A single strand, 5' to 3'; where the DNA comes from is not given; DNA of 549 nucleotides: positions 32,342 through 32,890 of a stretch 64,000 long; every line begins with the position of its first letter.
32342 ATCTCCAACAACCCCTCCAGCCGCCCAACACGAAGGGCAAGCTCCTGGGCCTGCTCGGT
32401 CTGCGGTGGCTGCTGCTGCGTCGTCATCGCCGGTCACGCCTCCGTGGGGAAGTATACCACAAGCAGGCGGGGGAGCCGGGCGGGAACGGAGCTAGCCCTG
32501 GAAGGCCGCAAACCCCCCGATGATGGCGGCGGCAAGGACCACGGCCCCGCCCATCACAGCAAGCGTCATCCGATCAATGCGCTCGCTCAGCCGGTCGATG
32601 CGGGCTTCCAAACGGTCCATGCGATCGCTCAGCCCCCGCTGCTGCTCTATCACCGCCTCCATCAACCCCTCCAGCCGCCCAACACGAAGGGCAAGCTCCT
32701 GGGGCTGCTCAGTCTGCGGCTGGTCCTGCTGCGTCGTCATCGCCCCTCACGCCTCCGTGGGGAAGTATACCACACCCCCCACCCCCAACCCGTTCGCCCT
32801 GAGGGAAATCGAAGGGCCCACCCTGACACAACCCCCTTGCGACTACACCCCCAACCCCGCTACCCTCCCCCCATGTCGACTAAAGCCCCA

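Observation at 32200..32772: Tandem paralogous small tail-anchored coiled-coil proteins with duplicated promoter-leader cassettes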

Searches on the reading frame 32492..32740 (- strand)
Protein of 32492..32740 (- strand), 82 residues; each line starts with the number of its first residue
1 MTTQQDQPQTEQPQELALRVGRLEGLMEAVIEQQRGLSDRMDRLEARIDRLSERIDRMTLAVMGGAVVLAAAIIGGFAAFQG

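Call 8: search_protein_families(library=pfam, proteins=[window:32492-32740:-], max_evalue=10)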
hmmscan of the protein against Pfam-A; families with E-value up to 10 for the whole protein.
window:32492-32740:- (82 aa): 14 families
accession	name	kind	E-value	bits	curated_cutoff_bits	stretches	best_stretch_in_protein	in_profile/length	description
PF02346.21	Vac_Fusion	-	0.0024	17.9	24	1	15-49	4-38/56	Chordopoxvirus multifunctional envelope protein A27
PF16526.10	CLZ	-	0.013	16.3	26.7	1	21-59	13-51/71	C-terminal leucine zipper domain of cyclic nucleotide-gated channels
PF23991.1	DUF7310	-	0.015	16.2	40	1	32-58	23-49/83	Coiled-coil region of unknown function (DUF7310)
PF25392.1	MS_channel_TM1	-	0.021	15.3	27.1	1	21-76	17-72/79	Mechanosensitive ion channel, transmembrane helix 1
PF01895.24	PhoU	-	0.051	14.4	23.5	1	23-63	12-52/89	PhoU domain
PF04899.17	MbeD_MobD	-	0.052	14.1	21.6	1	27-59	36-69/70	MbeD/MobD like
PF11690.13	DUF3287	-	0.067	13.5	27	1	27-58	50-81/121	Protein of unknown function (DUF3287)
PF05064.18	Nsp1_C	-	0.076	13.3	24.1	1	22-57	73-108/114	Nsp1-like C-terminal region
PF07889.17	DUF1664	-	0.11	13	34.6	1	22-63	49-90/124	Protein of unknown function (DUF1664)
PF01105.29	EMP24_GP25L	-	0.12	12.9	25.9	1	5-70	105-170/182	emp24/gp25L/p24 family/GOLD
PF04102.17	SlyX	-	0.14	13.3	30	1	22-61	18-53/67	SlyX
PF12841.12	YvrJ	-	0.32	11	29.5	1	43-58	18-33/36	YvrJ protein family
PF08663.15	HalX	-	0.39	11.6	23.2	1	38-57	34-53/68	HalX domain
PF10779.14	XhlA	-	0.75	10.5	34.7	1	39-57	4-22/67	Haemolysin XhlA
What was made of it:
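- Closest known: CCDC90/MCUR1-like. Different: The window proteins do not reach any threshold (DUF7310 16.2 bits against 40; call 8).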

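Call 10: find_homologous_proteins(query=window:32492-32740:-, max_evalue=0.01)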
Query window:32492-32740:- (82 aa): 16 proteins with E <= 0.01 among 27 candidates.
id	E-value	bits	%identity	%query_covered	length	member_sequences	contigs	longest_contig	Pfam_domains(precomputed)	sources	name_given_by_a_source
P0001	1.1e-42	160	100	100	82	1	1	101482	-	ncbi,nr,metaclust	ncbi:MAG: hypothetical protein OXC99_00685 [Chloroflexi bacterium]|nr:hypothetical protein [Chlorofl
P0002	7.7e-23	97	59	84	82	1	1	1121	-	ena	-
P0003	3.6e-21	92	64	67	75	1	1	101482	-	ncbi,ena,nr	ncbi:MAG: hypothetical protein OXC99_00680 [Chloroflexi bacterium]|nr:hypothetical protein [Chlorofl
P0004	8.3e-21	91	58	84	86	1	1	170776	-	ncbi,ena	-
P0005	1.6e-18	84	70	76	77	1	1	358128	-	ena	-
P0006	5.9e-17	79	76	62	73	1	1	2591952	-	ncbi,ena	-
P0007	3.1e-14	70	49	74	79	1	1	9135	-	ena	-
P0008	2.0e-13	68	44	76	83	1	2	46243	-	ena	-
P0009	2.2e-13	68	52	78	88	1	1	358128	-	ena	-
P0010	2.2e-13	67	44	77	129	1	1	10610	-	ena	-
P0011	8.2e-11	59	65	80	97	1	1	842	-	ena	-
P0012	6.3e-8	50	52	79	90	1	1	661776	-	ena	-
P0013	2.1e-7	49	52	51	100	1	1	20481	-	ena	-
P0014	1.2e-6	46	61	77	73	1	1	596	-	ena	-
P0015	1.3e-6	46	43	77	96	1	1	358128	-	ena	-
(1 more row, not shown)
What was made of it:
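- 32492..32740 (-): Gene B: 82-aa protein. Disordered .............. tip, conserved head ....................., centre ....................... (contains an internal 14-aa repeat), C-terminal TM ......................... Identical to NCBI MAG protein OXC99_00685 (call 10).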

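Call 14: find_encoding_contigs(protein=P0005, flank=8000, max_places=3)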
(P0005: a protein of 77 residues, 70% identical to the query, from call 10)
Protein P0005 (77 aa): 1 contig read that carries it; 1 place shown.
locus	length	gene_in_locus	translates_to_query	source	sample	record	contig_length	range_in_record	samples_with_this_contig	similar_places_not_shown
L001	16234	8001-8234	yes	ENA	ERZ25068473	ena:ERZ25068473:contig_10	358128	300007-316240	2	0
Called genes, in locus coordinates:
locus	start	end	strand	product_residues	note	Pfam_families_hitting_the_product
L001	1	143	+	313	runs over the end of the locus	PF01379:Porphobil_deam, PF03900:Porphobil_deamC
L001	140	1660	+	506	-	PF00590:TP_methylase, PF02602:HEM4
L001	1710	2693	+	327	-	PF00490:ALAD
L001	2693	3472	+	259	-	PF03372:Exo_endo_phos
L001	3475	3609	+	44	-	-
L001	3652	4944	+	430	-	PF00202:Aminotran_3, PF00155:Aminotran_1_2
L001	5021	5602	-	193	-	PF00081:Sod_Fe_N, PF02777:Sod_Fe_C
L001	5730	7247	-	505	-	PF00982:Glyco_transf_20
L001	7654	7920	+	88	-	-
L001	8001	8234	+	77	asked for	-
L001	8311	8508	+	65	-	-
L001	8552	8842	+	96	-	-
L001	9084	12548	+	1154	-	-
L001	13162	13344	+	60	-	-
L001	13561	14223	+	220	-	-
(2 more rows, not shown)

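Call 15: find_encoding_contigs(protein=P0006, flank=8000, max_places=3)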
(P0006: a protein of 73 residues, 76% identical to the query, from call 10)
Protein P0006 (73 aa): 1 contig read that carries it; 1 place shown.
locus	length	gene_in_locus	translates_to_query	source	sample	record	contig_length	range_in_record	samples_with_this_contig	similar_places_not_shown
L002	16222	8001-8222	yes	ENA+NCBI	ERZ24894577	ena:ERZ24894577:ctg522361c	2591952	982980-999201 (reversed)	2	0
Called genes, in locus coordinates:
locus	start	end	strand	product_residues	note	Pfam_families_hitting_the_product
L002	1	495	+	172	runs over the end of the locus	PF00430:ATP-synt_B, PF12685:SpoIIIAH (weak)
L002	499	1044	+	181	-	PF00213:OSCP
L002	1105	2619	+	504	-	PF02874:ATP-synt_ab_N, PF00006:ATP-synt_ab, PF00306:ATP-synt_ab_C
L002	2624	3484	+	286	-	PF00231:ATP-synt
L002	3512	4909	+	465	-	PF02874:ATP-synt_ab_N, PF00006:ATP-synt_ab, PF22919:ATP-synt_VA_C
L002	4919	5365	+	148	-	PF02823:ATP-synt_DE_N, PF00401:ATP-synt_DE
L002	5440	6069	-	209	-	PF06971:Put_DNA-bind_N, PF02629:CoA_binding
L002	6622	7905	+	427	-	PF05977:MFS_3, PF07690:MFS_1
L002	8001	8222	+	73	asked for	-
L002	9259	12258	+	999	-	-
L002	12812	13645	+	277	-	-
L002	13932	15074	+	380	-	-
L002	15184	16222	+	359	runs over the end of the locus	PF01628:HrcA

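Call 16: find_encoding_contigs(protein=P0004, flank=8000, max_places=3)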
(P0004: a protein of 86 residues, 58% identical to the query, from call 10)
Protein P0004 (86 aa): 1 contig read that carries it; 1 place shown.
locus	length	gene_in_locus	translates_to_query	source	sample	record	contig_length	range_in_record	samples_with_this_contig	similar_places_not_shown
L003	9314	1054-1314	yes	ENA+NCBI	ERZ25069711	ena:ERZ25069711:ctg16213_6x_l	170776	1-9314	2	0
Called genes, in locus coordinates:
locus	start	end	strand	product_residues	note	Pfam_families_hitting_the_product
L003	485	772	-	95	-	PF01541:GIY-YIG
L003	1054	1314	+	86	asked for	-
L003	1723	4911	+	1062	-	-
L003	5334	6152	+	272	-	-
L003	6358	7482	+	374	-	-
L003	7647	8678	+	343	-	PF01628:HrcA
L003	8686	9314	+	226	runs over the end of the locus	PF01025:GrpE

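Call 17: find_encoding_contigs(protein=P0012, flank=8000, max_places=3)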
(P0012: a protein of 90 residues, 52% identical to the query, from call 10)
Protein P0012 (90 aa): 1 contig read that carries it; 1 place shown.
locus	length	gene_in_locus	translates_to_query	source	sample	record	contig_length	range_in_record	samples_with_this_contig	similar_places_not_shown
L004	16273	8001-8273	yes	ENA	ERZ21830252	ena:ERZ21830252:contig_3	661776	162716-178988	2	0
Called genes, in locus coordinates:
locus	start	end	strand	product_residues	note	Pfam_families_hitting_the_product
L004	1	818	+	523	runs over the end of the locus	PF00682:HMGL-like, PF22617:HCS_D2, PF08502:LeuA_dimer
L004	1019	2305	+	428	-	PF00355:Rieske, PF19301:LigXa_C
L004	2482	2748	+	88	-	PF01250:Ribosomal_S6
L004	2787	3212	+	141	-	PF00436:SSB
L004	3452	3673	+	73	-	PF01084:Ribosomal_S18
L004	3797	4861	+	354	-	PF13624:SurA_N_3 (weak), PF00639:Rotamase (weak)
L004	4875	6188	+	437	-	PF03447:NAD_binding_3, PF00742:Homoserine_dh, PF01842:ACT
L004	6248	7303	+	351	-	PF00291:PALP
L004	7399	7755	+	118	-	-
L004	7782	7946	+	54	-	-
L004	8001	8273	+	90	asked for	-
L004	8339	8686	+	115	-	-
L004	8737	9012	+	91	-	-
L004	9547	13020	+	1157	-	-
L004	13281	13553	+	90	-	-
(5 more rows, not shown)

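Call 18: find_encoding_contigs(protein=P0008, flank=8000, max_places=3)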
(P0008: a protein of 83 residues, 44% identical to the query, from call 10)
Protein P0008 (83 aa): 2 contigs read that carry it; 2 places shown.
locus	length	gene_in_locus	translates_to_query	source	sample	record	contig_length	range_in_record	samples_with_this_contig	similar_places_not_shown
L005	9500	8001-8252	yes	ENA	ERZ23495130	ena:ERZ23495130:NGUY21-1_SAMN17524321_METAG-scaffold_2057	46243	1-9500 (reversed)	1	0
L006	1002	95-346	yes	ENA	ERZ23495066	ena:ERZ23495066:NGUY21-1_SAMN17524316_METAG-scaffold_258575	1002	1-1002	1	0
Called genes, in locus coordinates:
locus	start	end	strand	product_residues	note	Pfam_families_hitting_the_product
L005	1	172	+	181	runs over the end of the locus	PF00213:OSCP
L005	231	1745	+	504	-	PF02874:ATP-synt_ab_N, PF00006:ATP-synt_ab, PF00306:ATP-synt_ab_C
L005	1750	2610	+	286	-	PF00231:ATP-synt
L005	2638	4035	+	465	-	PF02874:ATP-synt_ab_N, PF00006:ATP-synt_ab, PF22919:ATP-synt_VA_C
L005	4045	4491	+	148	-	PF02823:ATP-synt_DE_N, PF00401:ATP-synt_DE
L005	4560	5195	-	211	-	PF06971:Put_DNA-bind_N, PF02629:CoA_binding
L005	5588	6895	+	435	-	PF05977:MFS_3, PF07690:MFS_1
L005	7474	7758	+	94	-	PF01541:GIY-YIG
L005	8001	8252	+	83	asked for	-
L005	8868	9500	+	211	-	?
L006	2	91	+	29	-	?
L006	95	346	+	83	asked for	-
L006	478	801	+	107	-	-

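Call 19: find_encoding_contigs(protein=P0010, flank=8000, max_places=3)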
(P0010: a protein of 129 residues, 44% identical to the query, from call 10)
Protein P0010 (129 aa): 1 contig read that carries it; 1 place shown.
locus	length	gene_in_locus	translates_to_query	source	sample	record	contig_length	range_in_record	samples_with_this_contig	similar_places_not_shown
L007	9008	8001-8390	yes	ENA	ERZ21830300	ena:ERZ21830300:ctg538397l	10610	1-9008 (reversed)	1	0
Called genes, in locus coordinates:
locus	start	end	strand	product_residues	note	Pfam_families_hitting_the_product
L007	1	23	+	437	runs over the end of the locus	PF03447:NAD_binding_3, PF00742:Homoserine_dh, PF01842:ACT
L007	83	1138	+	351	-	PF00291:PALP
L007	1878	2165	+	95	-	PF01541:GIY-YIG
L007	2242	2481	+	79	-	-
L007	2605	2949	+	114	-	-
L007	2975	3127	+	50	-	-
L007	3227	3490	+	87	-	-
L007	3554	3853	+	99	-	-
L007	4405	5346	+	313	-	-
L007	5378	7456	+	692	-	-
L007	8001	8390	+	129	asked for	-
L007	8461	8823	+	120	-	-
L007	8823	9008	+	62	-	?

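Call 24: find_homologous_proteins(query=A4, max_evalue=0.01)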
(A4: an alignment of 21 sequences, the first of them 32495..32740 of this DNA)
Query A4 (21 sequences) (82 aa, profile of the alignment): 50 proteins with E <= 0.01 among 8000 candidates.
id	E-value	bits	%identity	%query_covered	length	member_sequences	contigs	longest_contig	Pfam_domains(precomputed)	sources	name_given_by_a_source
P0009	3.0e-30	122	52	78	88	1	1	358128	-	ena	-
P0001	5.2e-30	122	100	100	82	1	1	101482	-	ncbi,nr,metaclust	ncbi:MAG: hypothetical protein OXC99_00685 [Chloroflexi bacterium]|nr:hypothetical protein [Chlorofl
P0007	2.1e-28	117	49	74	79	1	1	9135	-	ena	-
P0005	7.5e-27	112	70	76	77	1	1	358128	-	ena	-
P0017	1.8e-26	110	51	90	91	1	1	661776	-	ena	-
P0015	1.1e-25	108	43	77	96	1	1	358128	-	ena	-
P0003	1.4e-25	107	64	67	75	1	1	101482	-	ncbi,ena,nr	ncbi:MAG: hypothetical protein OXC99_00680 [Chloroflexi bacterium]|nr:hypothetical protein [Chlorofl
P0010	2.0e-25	107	44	77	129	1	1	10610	-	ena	-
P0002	3.2e-25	106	59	84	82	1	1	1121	-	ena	-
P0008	3.3e-24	103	44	76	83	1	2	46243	-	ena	-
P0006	9.3e-24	102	76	62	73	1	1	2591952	-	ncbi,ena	-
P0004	3.5e-23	100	58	84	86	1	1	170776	-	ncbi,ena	-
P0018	3.8e-22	97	44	80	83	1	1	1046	-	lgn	-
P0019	4.2e-20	90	32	72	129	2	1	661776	PF01519.23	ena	-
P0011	6.5e-20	89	65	80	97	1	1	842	-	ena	-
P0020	1.5e-17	82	48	56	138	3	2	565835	-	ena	-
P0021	4.9e-17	80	30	93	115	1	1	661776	-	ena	-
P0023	1.8e-14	72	32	94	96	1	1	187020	-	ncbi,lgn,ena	-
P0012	1.9e-12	65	52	79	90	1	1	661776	-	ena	-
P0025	9.7e-7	47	31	72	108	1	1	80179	-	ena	-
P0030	7.3e-5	41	32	68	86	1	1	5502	PF27276.1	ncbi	ncbi:MAG TPA: hypothetical protein VF030_09185 [Solirubrobacterales bacterium]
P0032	1.2e-4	40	31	70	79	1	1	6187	PF27276.1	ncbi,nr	ncbi:MAG: hypothetical protein M3Y75_00970, partial [Actinomycetota bacterium]|nr:hypothetical prote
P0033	1.7e-4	40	36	54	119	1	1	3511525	-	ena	-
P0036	1.1e-3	37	46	45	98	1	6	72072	-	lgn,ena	-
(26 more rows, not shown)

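Call 26: search_protein_families(library=pfam, proteins=[P0030, P0032, P0019, P0020, P0023, P0025], max_evalue=1)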
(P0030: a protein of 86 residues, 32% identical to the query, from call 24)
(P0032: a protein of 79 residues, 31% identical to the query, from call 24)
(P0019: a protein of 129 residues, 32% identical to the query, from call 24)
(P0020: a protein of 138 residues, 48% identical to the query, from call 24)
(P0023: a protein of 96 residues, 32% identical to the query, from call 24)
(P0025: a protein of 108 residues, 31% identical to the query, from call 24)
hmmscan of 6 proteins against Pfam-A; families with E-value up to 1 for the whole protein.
P0030 (86 aa): 4 families
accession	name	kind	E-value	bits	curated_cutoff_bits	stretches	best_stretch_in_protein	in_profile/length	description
PF06825.17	HSBP1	-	0.0018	18.5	28.6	1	38-69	12-43/51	Heat shock factor binding protein 1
PF01442.23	Apolipoprotein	-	0.07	13.3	90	1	15-63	28-76/190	Apolipoprotein A1/A4/E domain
PF18822.6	CdvA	-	0.16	12.5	30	1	4-50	9-55/123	CdvA-like coiled-coil domain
PF20039.4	DUF6441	-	0.17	11.9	27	1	8-54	17-64/215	Family of unknown function (DUF6441)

P0032 (79 aa): 3 families
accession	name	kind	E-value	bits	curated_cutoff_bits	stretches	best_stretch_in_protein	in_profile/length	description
PF06825.17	HSBP1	-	0.0013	18.9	28.6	1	31-62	12-43/51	Heat shock factor binding protein 1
PF01442.23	Apolipoprotein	-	0.062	13.4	90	1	8-56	28-76/190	Apolipoprotein A1/A4/E domain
PF20039.4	DUF6441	-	0.18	11.9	27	1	2-48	18-65/215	Family of unknown function (DUF6441)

P0019 (129 aa): 65 families (the best 25 are shown)
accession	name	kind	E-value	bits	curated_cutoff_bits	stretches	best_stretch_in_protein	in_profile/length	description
PF01519.22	DUF16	-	1.5e-05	25.9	40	1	13-44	79-103/104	Protein of unknown function DUF16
PF17072.10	Spike_torovirin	-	3e-05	22.7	35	1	29-102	889-962/1272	Torovirinae spike glycoprotein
PF10779.14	XhlA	-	9.2e-05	23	34.7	1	56-116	4-67/67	Haemolysin XhlA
PF16526.10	CLZ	-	0.00041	21.1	26.7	1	65-101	15-51/71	C-terminal leucine zipper domain of cyclic nucleotide-gated channels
PF06825.17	HSBP1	-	0.00064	20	28.6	1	28-78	6-49/51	Heat shock factor binding protein 1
PF23991.1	DUF7310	-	0.00066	20.6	40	1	38-79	3-53/83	Coiled-coil region of unknown function (DUF7310)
PF22638.1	FlgK_D1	-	0.00082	19.5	28.6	1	30-99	50-118/233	Flagellar hook-associated protein FlgK helical domain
PF08954.16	Trimer_CC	-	0.00085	19.3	27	1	26-49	28-51/52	Trimerisation motif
PF09090.17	MIF4G_like_2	-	0.0014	18.6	22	1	28-112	155-220/263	MIF4G like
PF05531.17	NPV_P10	-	0.0015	19.4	29.8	1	58-100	13-54/75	Nucleopolyhedrovirus P10 protein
PF08663.15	HalX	-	0.002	19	23.2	1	73-101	27-55/68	HalX domain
PF05808.16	Podoplanin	-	0.0021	18.8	30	1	41-125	44-128/135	Podoplanin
PF04108.17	ATG17_like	-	0.0033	17.4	43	1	28-99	219-290/355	Autophagy protein ATG17-like domain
PF07195.17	FliD_C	-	0.0048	16.8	25.4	1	41-94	175-228/236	Flagellar hook-associated protein 2 C-terminus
PF11902.13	DUF3422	-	0.0054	16.4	25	1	25-84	205-264/418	Protein of unknown function (DUF3422)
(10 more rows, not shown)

P0020 (138 aa): 6 families
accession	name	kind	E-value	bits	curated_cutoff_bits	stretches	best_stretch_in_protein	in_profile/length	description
PF01442.23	Apolipoprotein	-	0.00065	19.9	90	1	45-112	95-184/190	Apolipoprotein A1/A4/E domain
PF10779.14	XhlA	-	0.0019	18.7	34.7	1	79-131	8-66/67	Haemolysin XhlA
PF04513.17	Baculo_PEP_C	-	0.005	17.3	38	1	41-103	25-88/140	Baculovirus polyhedron envelope protein, PEP, C terminus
PF01519.22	DUF16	-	0.038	14.9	40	1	37-111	39-104/104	Protein of unknown function DUF16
PF06825.17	HSBP1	-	0.06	13.6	28.6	0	59-82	15-38/51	Heat shock factor binding protein 1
PF16326.10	ABC_tran_CTD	-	0.46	11.2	32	0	29-80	9-61/69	ABC transporter C-terminal domain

P0023 (96 aa): 22 families
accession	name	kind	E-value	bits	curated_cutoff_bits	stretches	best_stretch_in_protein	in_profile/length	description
PF16526.10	CLZ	-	0.00066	20.5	26.7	1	43-75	19-51/71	C-terminal leucine zipper domain of cyclic nucleotide-gated channels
PF20072.4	DUF6468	-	0.0017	18.9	26.9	1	17-69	8-63/76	Domain of unknown function (DUF6468)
PF16331.10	TolA_bind_tri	-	0.0036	17.8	30.1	1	46-74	16-44/76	TolA binding protein trimerisation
PF23991.1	DUF7310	-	0.0037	18.1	40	1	10-72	1-54/83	Coiled-coil region of unknown function (DUF7310)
PF09755.14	DUF2046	-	0.007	16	24.7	1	13-75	137-198/305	Uncharacterized conserved protein H4 (DUF2046)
PF16046.10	FAM76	-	0.013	15.4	28.5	1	10-75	222-287/298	FAM76 protein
PF04102.17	SlyX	-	0.014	16.5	30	0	9-50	7-48/67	SlyX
PF15619.11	Lebercilin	-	0.016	15.2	34.3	1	11-74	45-107/193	Ciliary protein causing Leber congenital amaurosis disease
PF04108.17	ATG17_like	-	0.017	15.1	43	1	13-74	25-86/355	Autophagy protein ATG17-like domain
PF19962.4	EAD9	-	0.036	14.3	25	1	11-72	12-60/62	Effector-associated domain 9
PF17082.10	Spc29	-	0.042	14.1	31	1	18-68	114-166/245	Spindle Pole Component 29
PF03670.18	UPF0184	-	0.055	14.3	21.5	1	29-74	7-52/83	Uncharacterised protein family (UPF0184)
PF06009.19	Laminin_II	-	0.081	13.4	33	1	10-75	8-72/138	Laminin Domain II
PF05377.16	FlaC_arch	-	0.085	13.7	27.8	0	22-49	3-30/55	Flagella accessory protein C (FlaC)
PF05008.21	V-SNARE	-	0.087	13.7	25.9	1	19-73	36-90/92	Vesicle transport v-SNARE protein N-terminus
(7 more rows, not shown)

P0025 (108 aa): 4 families
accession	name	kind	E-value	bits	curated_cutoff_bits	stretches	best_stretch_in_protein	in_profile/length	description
PF13600.11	DUF4140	-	0.003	18.4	27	1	32-82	44-96/98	N-terminal domain of unknown function (DUF4140)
PF23991.1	DUF7310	-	0.0048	17.8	40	1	47-82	19-54/83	Coiled-coil region of unknown function (DUF7310)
PF24319.2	DUF7491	-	0.074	13.7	30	1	30-82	32-80/90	Coiled-coil region of unknown function (DUF7491)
PF03670.18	UPF0184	-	0.14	13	21.5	1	50-81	25-56/83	Uncharacterised protein family (UPF0184)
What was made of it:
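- On XhlA (PF10779): Longer paralogs 18.7-23 bits (call 26).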
